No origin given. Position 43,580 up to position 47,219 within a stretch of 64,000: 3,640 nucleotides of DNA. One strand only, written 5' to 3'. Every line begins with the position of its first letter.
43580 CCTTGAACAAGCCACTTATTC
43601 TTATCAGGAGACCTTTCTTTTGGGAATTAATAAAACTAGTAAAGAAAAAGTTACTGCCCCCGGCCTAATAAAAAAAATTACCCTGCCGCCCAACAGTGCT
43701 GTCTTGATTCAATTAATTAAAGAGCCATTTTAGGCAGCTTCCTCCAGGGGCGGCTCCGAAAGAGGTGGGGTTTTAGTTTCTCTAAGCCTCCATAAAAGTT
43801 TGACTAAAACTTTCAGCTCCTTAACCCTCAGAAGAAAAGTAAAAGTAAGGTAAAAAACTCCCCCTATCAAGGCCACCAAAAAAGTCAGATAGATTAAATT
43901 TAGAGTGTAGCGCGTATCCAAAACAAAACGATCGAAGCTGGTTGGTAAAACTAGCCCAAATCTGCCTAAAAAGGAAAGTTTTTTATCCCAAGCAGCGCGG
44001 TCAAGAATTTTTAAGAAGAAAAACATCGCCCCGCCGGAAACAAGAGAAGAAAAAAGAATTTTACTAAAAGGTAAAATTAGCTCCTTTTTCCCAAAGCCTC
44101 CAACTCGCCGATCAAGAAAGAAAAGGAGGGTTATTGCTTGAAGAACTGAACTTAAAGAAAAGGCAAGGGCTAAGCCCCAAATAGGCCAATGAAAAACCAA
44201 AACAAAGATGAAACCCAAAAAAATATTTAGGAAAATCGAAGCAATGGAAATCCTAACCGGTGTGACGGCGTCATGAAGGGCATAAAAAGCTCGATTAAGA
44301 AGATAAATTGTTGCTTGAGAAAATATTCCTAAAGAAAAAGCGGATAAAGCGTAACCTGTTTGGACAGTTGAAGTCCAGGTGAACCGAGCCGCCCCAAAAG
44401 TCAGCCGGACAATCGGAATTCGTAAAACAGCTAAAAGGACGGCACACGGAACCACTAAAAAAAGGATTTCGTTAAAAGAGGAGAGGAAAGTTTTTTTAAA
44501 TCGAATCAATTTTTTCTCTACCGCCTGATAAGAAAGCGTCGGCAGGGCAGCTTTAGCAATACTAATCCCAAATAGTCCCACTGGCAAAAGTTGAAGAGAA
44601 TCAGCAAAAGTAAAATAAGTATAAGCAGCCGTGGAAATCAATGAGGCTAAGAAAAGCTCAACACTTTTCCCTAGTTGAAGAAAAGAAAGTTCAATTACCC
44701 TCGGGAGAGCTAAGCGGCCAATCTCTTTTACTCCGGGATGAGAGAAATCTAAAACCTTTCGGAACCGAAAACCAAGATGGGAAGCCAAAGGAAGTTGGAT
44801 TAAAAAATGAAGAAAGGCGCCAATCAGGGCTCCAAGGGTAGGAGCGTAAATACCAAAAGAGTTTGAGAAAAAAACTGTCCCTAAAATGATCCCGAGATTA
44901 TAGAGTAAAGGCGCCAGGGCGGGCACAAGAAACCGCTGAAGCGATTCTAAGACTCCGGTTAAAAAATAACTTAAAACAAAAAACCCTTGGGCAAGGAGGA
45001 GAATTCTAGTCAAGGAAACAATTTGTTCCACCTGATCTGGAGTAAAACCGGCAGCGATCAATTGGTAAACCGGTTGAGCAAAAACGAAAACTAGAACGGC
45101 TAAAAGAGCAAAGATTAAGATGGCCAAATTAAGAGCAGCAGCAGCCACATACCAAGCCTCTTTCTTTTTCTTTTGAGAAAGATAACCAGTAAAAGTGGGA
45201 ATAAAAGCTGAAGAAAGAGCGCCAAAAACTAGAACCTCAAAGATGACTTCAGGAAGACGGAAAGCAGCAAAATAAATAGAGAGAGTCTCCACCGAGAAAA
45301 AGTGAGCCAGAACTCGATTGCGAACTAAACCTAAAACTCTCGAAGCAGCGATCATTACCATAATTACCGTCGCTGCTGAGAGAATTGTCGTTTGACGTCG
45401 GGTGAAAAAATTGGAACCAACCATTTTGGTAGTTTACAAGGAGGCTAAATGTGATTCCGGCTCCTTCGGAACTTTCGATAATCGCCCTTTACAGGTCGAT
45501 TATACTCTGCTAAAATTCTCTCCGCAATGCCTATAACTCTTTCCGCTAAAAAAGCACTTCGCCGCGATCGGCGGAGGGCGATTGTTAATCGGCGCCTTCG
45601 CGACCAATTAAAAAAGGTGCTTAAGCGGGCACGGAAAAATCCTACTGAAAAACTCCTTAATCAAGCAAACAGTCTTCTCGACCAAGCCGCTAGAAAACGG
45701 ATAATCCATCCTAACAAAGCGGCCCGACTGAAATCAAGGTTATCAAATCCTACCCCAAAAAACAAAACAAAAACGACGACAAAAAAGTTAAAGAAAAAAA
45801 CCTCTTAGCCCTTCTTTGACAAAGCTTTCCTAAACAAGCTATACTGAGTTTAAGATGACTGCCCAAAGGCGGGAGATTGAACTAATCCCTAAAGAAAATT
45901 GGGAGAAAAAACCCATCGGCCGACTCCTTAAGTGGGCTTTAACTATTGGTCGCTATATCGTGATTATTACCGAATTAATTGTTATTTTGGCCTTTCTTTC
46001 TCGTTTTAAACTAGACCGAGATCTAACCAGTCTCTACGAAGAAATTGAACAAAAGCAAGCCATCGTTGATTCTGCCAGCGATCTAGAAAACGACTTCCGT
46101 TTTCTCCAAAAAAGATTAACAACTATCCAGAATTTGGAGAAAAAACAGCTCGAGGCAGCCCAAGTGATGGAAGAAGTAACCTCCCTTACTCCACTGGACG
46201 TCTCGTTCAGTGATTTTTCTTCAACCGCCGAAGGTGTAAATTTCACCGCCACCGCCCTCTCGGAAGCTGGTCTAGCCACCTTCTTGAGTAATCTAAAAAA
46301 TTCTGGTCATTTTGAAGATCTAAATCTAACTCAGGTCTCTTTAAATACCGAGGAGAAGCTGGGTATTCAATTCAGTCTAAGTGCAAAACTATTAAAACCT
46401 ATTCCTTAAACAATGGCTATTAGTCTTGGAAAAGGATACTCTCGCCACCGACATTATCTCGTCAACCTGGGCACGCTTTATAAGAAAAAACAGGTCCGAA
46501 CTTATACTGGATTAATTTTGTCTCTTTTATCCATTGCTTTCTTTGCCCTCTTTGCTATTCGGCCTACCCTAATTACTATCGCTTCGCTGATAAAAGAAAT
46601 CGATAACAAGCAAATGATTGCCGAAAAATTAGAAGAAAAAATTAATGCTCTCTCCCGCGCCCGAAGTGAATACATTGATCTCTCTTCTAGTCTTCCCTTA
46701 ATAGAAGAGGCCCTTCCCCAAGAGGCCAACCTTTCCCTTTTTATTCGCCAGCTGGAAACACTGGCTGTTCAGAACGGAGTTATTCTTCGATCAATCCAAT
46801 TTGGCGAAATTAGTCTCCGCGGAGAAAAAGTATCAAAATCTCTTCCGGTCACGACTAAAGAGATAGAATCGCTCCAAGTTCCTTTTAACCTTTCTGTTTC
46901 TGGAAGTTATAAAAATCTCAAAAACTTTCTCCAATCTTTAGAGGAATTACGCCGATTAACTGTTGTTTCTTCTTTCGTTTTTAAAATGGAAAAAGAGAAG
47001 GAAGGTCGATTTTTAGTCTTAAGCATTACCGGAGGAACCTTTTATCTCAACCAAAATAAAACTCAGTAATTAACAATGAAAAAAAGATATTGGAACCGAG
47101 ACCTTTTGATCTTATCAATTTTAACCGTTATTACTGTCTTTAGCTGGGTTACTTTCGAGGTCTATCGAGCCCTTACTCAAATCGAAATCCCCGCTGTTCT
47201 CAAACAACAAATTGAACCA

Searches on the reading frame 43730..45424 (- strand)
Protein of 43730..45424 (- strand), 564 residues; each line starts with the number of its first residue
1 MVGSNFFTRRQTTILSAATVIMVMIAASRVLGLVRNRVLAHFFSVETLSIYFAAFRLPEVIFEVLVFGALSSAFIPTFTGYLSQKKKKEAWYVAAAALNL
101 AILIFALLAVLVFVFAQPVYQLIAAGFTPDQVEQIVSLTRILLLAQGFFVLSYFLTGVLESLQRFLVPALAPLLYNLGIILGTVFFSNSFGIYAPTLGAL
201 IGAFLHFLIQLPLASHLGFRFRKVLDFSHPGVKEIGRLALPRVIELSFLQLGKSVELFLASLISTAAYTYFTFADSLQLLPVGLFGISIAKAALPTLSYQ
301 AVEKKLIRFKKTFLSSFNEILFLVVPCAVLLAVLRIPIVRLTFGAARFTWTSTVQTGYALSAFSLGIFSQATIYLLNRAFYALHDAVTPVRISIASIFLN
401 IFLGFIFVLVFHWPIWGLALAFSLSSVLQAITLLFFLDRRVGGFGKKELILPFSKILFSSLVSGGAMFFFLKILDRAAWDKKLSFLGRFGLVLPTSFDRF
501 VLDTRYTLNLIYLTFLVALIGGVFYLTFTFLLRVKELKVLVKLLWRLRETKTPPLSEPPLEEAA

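Call 32: search_protein_families(library=pfam, proteins=[window:43730-45424:-], max_evalue=0.01)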
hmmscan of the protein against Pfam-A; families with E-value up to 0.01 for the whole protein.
window:43730-45424:- (564 aa): 2 families
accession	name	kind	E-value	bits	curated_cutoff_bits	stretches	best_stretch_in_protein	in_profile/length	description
PF03023.19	MurJ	-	3.7e-78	263.6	27.4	1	42-474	5-436/451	Lipid II flippase MurJ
PF01554.23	MatE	-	0.00028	21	24.9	1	22-172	3-148/161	MatE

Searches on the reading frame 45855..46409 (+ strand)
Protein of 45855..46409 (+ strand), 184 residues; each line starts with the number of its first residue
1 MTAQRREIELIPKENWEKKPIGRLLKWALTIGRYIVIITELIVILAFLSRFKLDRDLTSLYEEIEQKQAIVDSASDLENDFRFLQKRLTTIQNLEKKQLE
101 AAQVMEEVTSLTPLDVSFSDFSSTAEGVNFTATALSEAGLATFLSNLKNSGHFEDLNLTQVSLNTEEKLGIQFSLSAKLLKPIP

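Call 32: search_protein_families(library=pfam, proteins=[window:45855-46409:+], max_evalue=0.01)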
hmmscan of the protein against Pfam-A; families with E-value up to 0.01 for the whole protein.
window:45855-46409:+ (184 aa): 1 family
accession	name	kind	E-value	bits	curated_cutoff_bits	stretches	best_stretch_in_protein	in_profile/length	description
PF05137.18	PilN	-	1.2e-12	48.1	22.8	1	103-179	1-78/78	Fimbrial assembly protein (PilN)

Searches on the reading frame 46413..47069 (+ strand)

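Call 32: search_protein_families(library=pfam, proteins=[window:46413-47069:+], max_evalue=0.01)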
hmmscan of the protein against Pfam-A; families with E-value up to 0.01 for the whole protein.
window:46413-47069:+ (218 aa): 1 family
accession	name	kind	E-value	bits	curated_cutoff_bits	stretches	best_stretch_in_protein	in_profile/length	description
PF04350.18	PilO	-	9.7e-12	45.7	22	1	66-210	12-141/145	Pilus assembly protein, PilO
